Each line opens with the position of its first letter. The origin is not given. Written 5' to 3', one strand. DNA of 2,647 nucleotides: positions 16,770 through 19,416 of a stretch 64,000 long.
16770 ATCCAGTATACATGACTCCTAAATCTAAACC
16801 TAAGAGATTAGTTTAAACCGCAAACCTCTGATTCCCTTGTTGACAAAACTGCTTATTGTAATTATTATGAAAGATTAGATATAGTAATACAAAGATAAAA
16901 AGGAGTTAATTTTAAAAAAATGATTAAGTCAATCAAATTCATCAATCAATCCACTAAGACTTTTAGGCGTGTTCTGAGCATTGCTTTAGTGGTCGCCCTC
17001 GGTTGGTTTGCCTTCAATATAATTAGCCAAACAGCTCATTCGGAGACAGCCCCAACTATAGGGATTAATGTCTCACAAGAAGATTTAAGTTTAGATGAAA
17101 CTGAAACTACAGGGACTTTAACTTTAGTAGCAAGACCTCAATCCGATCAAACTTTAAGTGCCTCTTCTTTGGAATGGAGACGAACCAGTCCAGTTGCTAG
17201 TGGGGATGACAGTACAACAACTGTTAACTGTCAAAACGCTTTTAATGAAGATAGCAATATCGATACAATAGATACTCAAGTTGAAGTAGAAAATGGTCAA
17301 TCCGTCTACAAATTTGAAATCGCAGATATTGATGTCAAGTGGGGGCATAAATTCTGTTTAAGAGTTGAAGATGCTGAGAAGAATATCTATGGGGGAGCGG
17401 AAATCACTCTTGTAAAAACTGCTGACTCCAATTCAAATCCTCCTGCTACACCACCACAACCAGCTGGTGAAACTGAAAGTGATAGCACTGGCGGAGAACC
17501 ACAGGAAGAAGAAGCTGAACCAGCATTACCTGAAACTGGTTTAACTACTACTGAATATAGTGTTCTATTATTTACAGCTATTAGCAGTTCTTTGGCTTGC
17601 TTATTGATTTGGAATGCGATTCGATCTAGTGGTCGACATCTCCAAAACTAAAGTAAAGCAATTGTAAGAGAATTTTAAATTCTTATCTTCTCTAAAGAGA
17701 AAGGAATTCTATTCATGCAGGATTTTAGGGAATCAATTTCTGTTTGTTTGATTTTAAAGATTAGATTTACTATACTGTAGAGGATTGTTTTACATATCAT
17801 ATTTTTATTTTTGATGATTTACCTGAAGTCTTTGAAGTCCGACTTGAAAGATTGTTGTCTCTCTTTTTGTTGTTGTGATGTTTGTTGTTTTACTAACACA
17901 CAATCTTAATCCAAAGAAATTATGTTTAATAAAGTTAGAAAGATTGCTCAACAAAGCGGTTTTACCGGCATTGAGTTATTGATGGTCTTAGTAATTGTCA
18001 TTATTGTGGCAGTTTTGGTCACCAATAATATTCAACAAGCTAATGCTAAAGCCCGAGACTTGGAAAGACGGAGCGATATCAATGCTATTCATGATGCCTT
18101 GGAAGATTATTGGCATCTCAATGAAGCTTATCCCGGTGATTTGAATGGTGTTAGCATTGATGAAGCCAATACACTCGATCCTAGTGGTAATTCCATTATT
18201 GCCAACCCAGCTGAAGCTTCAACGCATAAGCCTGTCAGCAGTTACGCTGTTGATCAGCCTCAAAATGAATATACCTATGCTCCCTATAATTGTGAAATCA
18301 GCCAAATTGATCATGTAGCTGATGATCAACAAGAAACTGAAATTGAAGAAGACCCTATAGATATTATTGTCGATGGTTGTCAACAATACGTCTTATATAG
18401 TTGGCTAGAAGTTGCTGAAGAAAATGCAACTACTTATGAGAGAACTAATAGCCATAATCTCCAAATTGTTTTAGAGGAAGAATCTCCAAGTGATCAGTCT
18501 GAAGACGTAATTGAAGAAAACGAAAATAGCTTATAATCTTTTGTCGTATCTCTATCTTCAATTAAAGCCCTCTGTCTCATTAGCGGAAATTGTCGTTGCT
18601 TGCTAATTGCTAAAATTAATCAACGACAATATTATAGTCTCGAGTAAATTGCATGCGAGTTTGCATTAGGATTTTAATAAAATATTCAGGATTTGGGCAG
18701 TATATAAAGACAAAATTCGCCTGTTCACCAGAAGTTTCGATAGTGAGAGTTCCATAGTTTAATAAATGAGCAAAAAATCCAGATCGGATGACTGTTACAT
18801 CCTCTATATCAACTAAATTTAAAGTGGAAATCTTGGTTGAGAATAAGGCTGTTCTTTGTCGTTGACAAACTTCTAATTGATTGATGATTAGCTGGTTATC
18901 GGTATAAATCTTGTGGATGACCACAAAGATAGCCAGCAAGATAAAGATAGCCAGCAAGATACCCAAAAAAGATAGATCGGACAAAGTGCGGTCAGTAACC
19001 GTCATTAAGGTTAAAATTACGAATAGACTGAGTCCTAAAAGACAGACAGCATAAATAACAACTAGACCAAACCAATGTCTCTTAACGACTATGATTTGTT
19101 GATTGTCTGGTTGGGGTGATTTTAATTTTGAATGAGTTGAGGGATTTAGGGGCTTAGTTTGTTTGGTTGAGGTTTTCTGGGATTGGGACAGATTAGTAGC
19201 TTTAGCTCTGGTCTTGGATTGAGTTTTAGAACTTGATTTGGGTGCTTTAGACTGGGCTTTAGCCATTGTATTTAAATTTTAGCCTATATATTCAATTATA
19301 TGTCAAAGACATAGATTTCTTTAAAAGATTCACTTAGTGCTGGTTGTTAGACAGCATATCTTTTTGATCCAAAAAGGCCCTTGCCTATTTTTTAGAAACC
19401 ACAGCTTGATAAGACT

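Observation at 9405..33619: Family of four surface proteins sharing an unassigned two-cysteine '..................' module, with three different anchoring strategies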

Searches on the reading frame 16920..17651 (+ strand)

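Call 3: search_protein_families(library=pfam, proteins=[window:16920-17651:+], max_evalue=1)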
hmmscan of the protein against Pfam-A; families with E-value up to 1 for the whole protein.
window:16920-17651:+ (243 aa): 3 families
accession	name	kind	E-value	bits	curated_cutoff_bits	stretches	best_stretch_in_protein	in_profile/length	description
PF04972.22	BON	-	0.16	12.7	27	1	96-129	1-33/69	BON domain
PF06298.16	PsbY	-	0.33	11.3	24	1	23-36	12-25/35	Photosystem II protein Y (PsbY)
PF11021.13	DUF2613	-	0.36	11.4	22.1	0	20-55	9-44/55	Protein of unknown function (DUF2613)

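Call 4: search_protein_families(library=ncbifam, proteins=[window:16920-17651:+], max_evalue=1)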
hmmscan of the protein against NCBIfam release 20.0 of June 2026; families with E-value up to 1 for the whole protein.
window:16920-17651:+ (243 aa): 1 family
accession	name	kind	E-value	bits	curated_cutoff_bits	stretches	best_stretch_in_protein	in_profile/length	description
NF053819.1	EF0750_LPXTG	subfamily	0.0034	17.9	47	1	152-231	27-99/105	EF2685/EF0750 family sortase-dependent surface protein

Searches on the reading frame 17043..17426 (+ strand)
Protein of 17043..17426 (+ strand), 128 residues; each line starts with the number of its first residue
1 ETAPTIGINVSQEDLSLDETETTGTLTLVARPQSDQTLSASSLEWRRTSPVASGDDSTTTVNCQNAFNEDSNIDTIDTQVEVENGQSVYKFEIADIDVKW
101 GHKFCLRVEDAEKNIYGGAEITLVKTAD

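Call 68: predict_structure(alignment_id=A6)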
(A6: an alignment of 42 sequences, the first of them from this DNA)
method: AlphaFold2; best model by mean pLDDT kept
length: 128 residues; sequences in the alignment: 42
mean_pLDDT: 74.2   pTM: 0.66
mean pLDDT of the five models: 74.2, 73.3, 72.3, 71.9, 70.2
residues with pLDDT >= 90: 2; 70-90: 83; 50-70: 42; < 50: 1
segments of 3 or more residues with pLDDT < 50: none
pLDDT, mean of each block of 10 residues (from residue 1): 77 58 66 81 83 67 79 67 77 66 85 88 67
secondary structure, 60 per line:
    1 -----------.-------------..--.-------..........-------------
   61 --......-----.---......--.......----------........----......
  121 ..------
elements in order: E38-47 H63-68 E78-83 E86-92 E103-110 E115-122

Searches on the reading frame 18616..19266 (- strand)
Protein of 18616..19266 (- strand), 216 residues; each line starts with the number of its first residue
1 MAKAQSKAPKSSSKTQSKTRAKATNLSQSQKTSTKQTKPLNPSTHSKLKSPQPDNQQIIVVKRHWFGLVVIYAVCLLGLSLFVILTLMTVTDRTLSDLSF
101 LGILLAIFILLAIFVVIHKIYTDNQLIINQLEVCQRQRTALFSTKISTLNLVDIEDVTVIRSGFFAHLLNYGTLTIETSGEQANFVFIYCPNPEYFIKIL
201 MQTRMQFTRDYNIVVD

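Call 71: search_protein_families(library=pfam, proteins=[window:18616-19266:-], max_evalue=0.01)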
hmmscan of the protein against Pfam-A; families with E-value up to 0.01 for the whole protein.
window:18616-19266:- (216 aa): 3 families
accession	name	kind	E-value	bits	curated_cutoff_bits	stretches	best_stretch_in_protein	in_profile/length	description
PF03703.20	bPH_2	-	0.00081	20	22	1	137-197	15-75/78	Bacterial PH domain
PF16101.10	PRIMA1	-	0.0034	17.6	38.6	1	6-86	35-116/158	Proline-rich membrane anchor 1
PF20443.3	LAP1_N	-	0.005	17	25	1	6-75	165-237/239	Lamina-associated polypeptide 1, N-terminal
